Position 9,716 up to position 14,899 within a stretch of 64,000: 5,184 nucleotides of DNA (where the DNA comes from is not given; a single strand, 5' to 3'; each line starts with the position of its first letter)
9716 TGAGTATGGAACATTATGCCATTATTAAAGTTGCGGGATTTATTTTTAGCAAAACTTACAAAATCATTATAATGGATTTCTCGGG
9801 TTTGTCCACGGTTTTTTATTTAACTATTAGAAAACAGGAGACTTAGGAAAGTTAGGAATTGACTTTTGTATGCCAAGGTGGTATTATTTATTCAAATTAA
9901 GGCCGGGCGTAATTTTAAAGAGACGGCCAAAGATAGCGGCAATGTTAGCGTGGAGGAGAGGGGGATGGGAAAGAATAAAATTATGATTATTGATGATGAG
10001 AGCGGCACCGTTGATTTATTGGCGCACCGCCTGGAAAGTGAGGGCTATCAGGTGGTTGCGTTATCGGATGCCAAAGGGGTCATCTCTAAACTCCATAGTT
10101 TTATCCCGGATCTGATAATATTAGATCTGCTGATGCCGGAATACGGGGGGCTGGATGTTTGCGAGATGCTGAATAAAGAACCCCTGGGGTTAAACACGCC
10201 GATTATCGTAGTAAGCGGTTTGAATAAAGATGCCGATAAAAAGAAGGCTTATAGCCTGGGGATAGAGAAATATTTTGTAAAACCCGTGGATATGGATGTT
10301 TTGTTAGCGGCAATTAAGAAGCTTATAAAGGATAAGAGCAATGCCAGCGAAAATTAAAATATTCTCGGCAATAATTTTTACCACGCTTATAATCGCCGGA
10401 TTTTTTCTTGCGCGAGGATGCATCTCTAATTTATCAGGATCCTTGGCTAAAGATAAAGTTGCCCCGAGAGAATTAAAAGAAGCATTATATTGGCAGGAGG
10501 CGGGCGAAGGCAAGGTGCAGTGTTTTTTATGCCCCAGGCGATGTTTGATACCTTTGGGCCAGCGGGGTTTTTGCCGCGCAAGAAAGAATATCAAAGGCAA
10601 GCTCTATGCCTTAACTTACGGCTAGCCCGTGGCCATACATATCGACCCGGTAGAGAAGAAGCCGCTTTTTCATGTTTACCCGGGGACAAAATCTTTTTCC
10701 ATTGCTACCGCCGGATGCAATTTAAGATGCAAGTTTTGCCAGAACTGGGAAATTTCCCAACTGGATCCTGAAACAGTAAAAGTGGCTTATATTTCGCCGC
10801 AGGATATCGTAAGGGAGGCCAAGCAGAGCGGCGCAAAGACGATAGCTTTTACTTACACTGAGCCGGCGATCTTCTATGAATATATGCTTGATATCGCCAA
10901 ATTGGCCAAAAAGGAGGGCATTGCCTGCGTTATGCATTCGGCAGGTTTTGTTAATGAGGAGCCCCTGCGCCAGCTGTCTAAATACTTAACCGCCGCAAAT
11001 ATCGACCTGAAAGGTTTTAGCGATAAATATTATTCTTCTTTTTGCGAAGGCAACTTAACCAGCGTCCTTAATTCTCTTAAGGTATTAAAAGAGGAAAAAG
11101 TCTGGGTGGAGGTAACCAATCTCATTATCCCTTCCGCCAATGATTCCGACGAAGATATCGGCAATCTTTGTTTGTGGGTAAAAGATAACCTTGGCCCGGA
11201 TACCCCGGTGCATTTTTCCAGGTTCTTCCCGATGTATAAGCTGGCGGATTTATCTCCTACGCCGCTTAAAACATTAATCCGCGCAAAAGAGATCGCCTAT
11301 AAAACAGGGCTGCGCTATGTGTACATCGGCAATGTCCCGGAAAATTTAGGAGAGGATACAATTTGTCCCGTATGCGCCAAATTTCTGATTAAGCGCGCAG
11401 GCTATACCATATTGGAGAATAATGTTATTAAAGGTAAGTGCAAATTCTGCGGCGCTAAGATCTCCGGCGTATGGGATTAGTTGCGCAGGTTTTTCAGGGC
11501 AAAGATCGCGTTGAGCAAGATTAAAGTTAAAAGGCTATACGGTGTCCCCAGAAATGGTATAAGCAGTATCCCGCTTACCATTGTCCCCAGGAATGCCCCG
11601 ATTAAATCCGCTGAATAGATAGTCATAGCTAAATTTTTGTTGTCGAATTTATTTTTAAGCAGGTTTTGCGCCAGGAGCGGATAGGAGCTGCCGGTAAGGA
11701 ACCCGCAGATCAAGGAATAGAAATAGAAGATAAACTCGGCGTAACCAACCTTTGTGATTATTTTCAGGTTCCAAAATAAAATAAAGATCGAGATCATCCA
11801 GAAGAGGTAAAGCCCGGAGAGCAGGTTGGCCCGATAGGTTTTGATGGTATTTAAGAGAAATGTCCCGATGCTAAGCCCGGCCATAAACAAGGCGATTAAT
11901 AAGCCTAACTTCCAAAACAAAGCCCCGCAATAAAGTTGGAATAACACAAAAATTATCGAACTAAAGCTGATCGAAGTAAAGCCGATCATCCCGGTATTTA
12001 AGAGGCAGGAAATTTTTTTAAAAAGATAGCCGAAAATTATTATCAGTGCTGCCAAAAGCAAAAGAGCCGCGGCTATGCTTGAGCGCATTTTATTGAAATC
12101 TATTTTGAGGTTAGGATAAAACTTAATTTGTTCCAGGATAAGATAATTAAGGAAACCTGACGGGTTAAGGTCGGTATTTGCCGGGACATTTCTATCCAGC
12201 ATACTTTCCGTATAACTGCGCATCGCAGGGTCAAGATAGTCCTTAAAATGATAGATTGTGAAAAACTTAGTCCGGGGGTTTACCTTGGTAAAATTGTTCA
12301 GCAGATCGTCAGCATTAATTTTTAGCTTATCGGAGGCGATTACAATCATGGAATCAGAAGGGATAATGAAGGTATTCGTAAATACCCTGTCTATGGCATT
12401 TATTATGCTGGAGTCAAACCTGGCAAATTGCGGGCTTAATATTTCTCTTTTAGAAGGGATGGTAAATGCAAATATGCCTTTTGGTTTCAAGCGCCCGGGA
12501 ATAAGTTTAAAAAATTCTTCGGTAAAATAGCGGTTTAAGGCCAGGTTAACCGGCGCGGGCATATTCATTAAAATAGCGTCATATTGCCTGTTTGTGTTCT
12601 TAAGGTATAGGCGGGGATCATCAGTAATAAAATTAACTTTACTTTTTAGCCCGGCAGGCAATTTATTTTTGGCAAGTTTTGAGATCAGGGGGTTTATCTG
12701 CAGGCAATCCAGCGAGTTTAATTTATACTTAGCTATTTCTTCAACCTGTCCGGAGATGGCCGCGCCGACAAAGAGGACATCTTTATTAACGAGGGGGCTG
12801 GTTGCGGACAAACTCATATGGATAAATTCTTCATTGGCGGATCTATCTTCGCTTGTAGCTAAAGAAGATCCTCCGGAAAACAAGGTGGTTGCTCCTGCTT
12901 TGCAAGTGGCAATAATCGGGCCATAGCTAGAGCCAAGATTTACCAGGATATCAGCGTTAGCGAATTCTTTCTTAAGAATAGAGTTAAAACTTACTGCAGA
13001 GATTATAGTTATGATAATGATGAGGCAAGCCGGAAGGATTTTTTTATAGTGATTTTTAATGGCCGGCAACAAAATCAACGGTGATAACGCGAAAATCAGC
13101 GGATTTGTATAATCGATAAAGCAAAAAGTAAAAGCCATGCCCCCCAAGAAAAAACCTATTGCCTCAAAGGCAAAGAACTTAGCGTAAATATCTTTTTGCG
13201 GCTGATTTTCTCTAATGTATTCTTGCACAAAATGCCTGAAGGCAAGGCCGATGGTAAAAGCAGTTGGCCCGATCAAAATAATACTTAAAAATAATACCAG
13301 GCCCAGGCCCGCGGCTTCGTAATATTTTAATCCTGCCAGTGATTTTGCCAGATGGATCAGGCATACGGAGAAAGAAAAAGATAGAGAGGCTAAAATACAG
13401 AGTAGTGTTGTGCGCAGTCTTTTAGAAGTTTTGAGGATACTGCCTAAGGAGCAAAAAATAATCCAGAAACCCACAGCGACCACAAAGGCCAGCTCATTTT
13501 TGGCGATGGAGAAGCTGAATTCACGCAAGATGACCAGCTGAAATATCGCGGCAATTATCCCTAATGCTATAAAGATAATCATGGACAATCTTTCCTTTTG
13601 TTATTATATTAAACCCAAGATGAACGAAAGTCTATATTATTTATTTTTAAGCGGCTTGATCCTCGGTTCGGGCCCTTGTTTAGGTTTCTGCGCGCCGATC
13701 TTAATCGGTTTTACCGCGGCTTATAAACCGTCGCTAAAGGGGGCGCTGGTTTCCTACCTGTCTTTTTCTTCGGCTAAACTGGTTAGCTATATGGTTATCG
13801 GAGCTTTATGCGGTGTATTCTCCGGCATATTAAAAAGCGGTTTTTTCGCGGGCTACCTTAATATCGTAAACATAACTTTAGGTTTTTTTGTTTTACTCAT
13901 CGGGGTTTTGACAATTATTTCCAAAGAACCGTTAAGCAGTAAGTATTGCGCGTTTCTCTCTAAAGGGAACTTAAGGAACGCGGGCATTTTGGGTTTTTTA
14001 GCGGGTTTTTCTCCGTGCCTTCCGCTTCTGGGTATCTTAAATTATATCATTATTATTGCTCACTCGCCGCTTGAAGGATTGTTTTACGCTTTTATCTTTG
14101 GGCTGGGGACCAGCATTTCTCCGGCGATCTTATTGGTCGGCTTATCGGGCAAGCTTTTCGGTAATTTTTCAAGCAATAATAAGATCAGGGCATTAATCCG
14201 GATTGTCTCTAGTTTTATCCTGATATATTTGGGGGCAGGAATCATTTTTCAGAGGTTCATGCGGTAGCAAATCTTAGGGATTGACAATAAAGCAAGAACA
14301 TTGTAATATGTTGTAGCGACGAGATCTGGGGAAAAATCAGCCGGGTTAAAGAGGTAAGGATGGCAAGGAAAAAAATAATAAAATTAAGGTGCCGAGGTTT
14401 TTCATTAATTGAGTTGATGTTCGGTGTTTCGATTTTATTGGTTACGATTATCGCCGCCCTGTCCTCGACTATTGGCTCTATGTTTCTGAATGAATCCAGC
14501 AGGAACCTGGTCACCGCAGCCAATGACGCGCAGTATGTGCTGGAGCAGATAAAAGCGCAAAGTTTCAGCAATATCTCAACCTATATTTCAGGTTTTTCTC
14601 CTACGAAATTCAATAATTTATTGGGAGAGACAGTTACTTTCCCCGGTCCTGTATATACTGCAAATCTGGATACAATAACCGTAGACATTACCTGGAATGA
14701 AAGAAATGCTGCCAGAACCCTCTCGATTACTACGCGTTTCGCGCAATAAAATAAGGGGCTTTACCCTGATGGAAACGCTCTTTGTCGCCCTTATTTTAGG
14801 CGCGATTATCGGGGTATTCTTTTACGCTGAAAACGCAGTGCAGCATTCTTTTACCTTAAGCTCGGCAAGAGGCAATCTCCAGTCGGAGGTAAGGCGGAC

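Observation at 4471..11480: Signalling cluster with two receiver-only response regulators and two radical SAM genes but no DNA-binding output domain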

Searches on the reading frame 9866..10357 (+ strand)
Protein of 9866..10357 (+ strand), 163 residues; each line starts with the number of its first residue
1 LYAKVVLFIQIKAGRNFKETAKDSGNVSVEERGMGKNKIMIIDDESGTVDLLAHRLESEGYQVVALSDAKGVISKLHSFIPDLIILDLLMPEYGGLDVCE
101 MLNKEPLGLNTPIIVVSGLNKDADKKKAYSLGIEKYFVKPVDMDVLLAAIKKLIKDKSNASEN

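Call 3: search_protein_families(library=pfam, proteins=[window:9866-10357:+], max_evalue=0.01)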
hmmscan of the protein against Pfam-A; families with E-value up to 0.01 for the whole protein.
window:9866-10357:+ (163 aa): 1 family
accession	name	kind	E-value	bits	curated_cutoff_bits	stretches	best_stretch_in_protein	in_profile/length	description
PF00072.30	Response_reg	-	2.7e-24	85.9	30.2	1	39-151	1-111/111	Response regulator receiver domain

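Call 4: search_protein_families(library=ncbifam, proteins=[window:9866-10357:+], max_evalue=0.001)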
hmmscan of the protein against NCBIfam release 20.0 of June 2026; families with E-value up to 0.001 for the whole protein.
window:9866-10357:+ (163 aa): 91 families (the best 25 are shown)
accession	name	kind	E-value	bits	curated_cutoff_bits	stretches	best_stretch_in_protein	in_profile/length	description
TIGR02154.1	PhoB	equivalog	3.4e-22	78.8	296.2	1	37-159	3-125/226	phosphate regulon transcriptional regulator PhoB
NF007135.0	PRK09581.1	equivalog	5.2e-22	78.3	474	1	38-157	4-123/457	PleD family two-component system response regulator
NF045944.1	ResRegRpaBCyano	equivalog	3.1e-20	72.5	330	1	40-158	1-116/229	response regulator transcription factor RpaB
NF040534.1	resp_reg_YycF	equivalog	3.3e-19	69.1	340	1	38-159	2-120/231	response regulator YycF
NF053854.1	RespRegPhoBBctds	equivalog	6e-18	65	270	1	39-160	1-121/225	two-component system response regulator PhoB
NF007005.1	PRK09468.1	equivalog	1.4e-17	63.9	331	1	36-159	3-124/237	osmolarity response regulator transcription factor OmpR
NF007969.0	PRK10693.1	equivalog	1.9e-17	63.3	329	1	35-142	6-111/337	two-component system response regulator RssB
NF045717.1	DVU0259_DivK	exception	2e-17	63.4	160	1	37-154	3-116/117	DVU0259 family response regulator domain-containing protein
NF033120.0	vanR_FM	exception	2.4e-17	63.4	460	1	37-149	4-113/231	vancomycin resistance response regulator transcription factor, VanR-F/VanR-M family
NF040689.1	MtrAB_MtrA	equivalog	3.7e-17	62.4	300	1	39-160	1-119/219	MtrAB system response regulator MtrA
TIGR02875.1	spore_0_A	equivalog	4.7e-17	62.1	200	1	37-157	3-125/262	sporulation transcription factor Spo0A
NF008296.0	PRK11083.1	equivalog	4.3e-16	59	273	1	36-158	3-122/228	two-component system response regulator CreB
NF033117.2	vanR_ACDEGLN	exception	1.2e-15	57.8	350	1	39-154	1-113/226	VanR-ABDEGLN family response regulator transcription factor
NF045505.1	RR_RssB_Pseudo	equivalog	2.3e-15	56.5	700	1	37-157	6-125/394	two-component system response regulator RssB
NF008318.0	PRK11107.1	equivalog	3e-15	55.4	890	1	27-159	658-790/920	two-component sensor histidine kinase BarA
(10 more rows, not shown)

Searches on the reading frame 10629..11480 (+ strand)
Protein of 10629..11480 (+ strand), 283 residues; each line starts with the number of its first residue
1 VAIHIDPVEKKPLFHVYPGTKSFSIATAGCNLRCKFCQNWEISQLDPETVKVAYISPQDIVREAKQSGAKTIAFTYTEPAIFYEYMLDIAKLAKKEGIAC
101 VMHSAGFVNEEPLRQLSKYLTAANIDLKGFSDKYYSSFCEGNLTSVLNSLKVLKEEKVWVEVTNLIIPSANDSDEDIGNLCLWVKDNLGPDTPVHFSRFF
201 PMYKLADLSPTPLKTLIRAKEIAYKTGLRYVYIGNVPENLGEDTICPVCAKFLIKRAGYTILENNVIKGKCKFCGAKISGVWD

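Call 3: search_protein_families(library=pfam, proteins=[window:10629-11480:+], max_evalue=0.01)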
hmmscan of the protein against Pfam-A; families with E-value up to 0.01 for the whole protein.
window:10629-11480:+ (283 aa): 2 families
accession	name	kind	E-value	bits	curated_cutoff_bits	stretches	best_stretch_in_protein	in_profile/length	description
PF04055.27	Radical_SAM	-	9.1e-22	78.4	29.5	1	26-180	3-162/166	Radical SAM superfamily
PF13353.11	Fer4_12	-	0.0001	23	22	1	24-125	9-111/137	4Fe-4S single cluster domain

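Call 4: search_protein_families(library=ncbifam, proteins=[window:10629-11480:+], max_evalue=0.001)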
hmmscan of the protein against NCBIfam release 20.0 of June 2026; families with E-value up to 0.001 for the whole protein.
window:10629-11480:+ (283 aa): 26 families (the best 25 are shown)
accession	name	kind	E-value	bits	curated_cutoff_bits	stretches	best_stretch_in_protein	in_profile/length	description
TIGR04337.1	AmmeMemoSam_rS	hypoth_equivalog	3e-100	335.5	220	1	4-283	53-334/349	AmmeMemoRadiSam system radical SAM enzyme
TIGR02493.1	PFLA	equivalog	1.7e-15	57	231.75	1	18-185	14-184/235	pyruvate formate-lyase-activating protein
TIGR04041.1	activase_YjjW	hypoth_equivalog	3.3e-15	56.3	250.2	1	51-196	89-235/276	YjjW family glycine radical enzyme activase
TIGR02495.1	NrdG2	equivalog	7e-15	54.9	131.15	1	17-187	13-183/193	anaerobic ribonucleoside-triphosphate reductase activating protein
TIGR02494.1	PFLE_PFLC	subfamily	1.1e-13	51.1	174.35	1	72-189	127-244/293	glycyl-radical enzyme activating protein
NF048010.1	SfplDhtActHpsHDes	equivalog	1.7e-12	46.8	430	1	72-186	135-251/298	(2S)-3-sulfopropanediol dehydratase activating enzyme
TIGR04395.1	cutC_activ_rSAM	equivalog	5.5e-10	39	360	1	72-186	133-247/309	choline TMA-lyase-activating enzyme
NF043069.1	T4HPD_activ_SAM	equivalog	1.6e-08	34.3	425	1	71-186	126-241/299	trans-4-hydroxy-L-proline dehydratase activase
NF008356.0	PRK11145.1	equivalog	1.6e-08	34.1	375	1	23-186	23-190/246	pyruvate formate lyase 1-activating protein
TIGR02666.1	moaA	equivalog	2.4e-08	33.3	284.05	1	27-186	17-182/336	GTP 3',8-cyclase MoaA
TIGR04003.1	rSAM_BssD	equivalog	2.5e-08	33.5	496.45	1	67-180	127-240/314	[benzylsuccinate synthase]-activating enzyme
NF045574.1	sacti_mat_StsB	exception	2.6e-07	29.9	625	1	23-172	99-247/466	StsB family radical SAM/SPASM domain sactipeptide maturase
NF048008.1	SfplDhtActHpfHKleb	equivalog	3.7e-07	29.7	500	1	72-189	130-247/308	(2S)-3-sulfopropanediol dehydratase activating enzyme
NF033717.2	HPDL_rSAM_activ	equivalog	3.9e-07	29.6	420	1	71-182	133-246/311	4-hydroxyphenylacetate decarboxylase activase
NF033719.1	ind_deCO2_activ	equivalog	5.7e-07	29.1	425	0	72-187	133-248/302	indoleacetate decarboxylase activase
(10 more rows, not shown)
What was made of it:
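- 10341..11480 (+): AmmeMemoRadiSam-system rSAM gene, interrupted by an in-frame TAG at 10623-10625. It is a neighbouring backbone gene and not part of the signalling module. TIGR04337 335.5 bits, call 4.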

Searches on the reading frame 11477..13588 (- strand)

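Call 3: search_protein_families(library=pfam, proteins=[window:11477-13588:-], max_evalue=0.01)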
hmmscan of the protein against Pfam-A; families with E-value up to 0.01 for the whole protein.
window:11477-13588:- (703 aa): 1 family
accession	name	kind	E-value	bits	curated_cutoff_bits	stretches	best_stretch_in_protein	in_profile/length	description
PF01564.23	Spermine_synth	-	4e-10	40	22.9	1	253-374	6-129/186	Spermine/spermidine synthase domain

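Call 4: search_protein_families(library=ncbifam, proteins=[window:11477-13588:-], max_evalue=0.001)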
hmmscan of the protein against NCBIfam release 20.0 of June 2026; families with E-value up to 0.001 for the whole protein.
window:11477-13588:- (703 aa): 5 families
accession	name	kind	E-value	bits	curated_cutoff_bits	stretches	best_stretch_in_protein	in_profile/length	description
NF002956.0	PRK03612.1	equivalog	2.9e-19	68.9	472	2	9-374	29-414/522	polyamine aminopropyltransferase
NF037959.1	MFS_SpdSyn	subfamily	5e-12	45.3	40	2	292-382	301-390/480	fused MFS/spermidine synthase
NF002010.0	PRK00811.1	equivalog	4.4e-11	42.6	260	1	226-379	39-195/287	polyamine aminopropyltransferase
TIGR00417.1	speE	equivalog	1.1e-09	37.9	249.55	1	237-385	43-192/271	spermidine synthase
NF002435.0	PRK01581.1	equivalog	0.00037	19.7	537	1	293-376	177-267/374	polyamine aminopropyltransferase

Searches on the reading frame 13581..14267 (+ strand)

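Call 3: search_protein_families(library=pfam, proteins=[window:13581-14267:+], max_evalue=0.01)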
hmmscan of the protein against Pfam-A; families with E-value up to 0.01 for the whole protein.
window:13581-14267:+ (228 aa): 2 families
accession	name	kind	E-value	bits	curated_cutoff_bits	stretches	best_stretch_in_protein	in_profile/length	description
PF13386.12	DsbD_2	-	5.1e-20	72.7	24.9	1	21-218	2-197/199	Cytochrome C biogenesis protein transmembrane region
PF11139.14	SfLAP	-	8.9e-05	22.5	35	1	58-187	30-169/213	Sap, sulfolipid-1-addressing protein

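Call 4: search_protein_families(library=ncbifam, proteins=[window:13581-14267:+], max_evalue=0.001)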
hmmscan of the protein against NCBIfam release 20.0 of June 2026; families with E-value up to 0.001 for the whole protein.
window:13581-14267:+ (228 aa): 0 families

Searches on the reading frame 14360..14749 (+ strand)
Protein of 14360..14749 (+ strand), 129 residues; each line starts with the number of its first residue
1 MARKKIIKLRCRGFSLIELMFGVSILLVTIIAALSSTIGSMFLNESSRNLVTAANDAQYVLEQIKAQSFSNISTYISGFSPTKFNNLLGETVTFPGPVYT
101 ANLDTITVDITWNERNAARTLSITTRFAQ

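Call 43: search_protein_families(library=pfam, proteins=[window:14360-14749:+], max_evalue=0.001)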
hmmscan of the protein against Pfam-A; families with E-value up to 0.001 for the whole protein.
window:14360-14749:+ (129 aa): 1 family
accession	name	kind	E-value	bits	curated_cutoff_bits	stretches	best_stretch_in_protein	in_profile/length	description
PF07963.17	N_methyl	-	1.3e-05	25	21.2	1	10-34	3-27/27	Prokaryotic N-terminal methylation motif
